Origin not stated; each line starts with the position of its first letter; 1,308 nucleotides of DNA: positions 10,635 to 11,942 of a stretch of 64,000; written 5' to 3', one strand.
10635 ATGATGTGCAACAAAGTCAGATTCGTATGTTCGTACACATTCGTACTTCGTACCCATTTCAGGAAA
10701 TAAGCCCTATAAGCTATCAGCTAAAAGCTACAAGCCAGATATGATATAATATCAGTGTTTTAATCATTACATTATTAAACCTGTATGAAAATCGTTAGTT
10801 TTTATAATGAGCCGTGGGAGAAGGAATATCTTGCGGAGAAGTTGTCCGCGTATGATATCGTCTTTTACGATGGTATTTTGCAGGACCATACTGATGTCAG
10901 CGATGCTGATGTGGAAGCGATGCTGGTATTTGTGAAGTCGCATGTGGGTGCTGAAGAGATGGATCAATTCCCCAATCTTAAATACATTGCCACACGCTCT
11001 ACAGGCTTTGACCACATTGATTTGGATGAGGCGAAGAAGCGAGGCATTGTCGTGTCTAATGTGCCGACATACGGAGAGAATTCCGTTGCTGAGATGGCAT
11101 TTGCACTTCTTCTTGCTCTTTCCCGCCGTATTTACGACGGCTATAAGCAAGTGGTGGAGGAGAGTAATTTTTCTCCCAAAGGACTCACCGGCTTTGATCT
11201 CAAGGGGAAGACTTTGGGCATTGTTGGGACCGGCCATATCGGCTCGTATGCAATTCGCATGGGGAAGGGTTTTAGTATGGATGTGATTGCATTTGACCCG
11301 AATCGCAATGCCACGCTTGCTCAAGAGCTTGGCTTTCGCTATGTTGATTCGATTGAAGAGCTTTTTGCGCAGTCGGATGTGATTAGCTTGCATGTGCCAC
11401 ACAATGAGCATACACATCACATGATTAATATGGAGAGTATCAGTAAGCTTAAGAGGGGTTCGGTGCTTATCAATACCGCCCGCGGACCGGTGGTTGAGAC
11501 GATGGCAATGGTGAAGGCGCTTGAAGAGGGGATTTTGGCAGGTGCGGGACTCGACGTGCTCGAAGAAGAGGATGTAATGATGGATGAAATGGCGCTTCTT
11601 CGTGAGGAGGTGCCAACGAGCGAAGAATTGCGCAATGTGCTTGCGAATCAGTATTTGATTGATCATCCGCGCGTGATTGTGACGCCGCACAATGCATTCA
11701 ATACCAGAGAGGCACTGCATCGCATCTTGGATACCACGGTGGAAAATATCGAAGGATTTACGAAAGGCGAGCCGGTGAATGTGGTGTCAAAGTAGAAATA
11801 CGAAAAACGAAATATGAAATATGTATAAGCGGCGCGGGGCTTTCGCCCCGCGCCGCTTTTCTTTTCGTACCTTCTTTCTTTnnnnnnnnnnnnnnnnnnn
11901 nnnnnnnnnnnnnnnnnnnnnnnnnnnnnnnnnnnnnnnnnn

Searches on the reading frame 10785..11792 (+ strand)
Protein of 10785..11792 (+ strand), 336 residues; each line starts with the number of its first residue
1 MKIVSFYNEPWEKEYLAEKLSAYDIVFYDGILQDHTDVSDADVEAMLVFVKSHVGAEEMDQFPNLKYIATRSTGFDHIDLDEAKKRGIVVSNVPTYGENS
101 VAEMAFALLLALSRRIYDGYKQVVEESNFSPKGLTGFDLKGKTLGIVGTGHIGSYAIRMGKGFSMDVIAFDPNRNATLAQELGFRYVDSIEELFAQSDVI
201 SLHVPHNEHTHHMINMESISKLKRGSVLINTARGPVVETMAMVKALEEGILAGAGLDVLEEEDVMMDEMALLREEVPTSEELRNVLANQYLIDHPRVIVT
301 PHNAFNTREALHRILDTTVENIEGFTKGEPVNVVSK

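Call 60: search_protein_families(library=pfam, proteins=[window:10785-11792:+], max_evalue=0.00001)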
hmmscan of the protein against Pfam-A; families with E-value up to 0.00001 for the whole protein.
window:10785-11792:+ (336 aa): 3 families
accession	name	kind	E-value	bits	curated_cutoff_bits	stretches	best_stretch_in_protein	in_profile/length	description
PF02826.25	2-Hacid_dh_C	-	3.3e-54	183.4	25.1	1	106-304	1-178/178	D-isomer specific 2-hydroxyacid dehydrogenase, NAD binding domain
PF00389.36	2-Hacid_dh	-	2.7e-31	108.4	24.6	1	12-332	11-131/134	D-isomer specific 2-hydroxyacid dehydrogenase, catalytic domain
PF03446.21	NAD_binding_2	-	6.6e-07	29.9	21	1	144-248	2-109/161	NAD binding domain of 6-phosphogluconate dehydrogenase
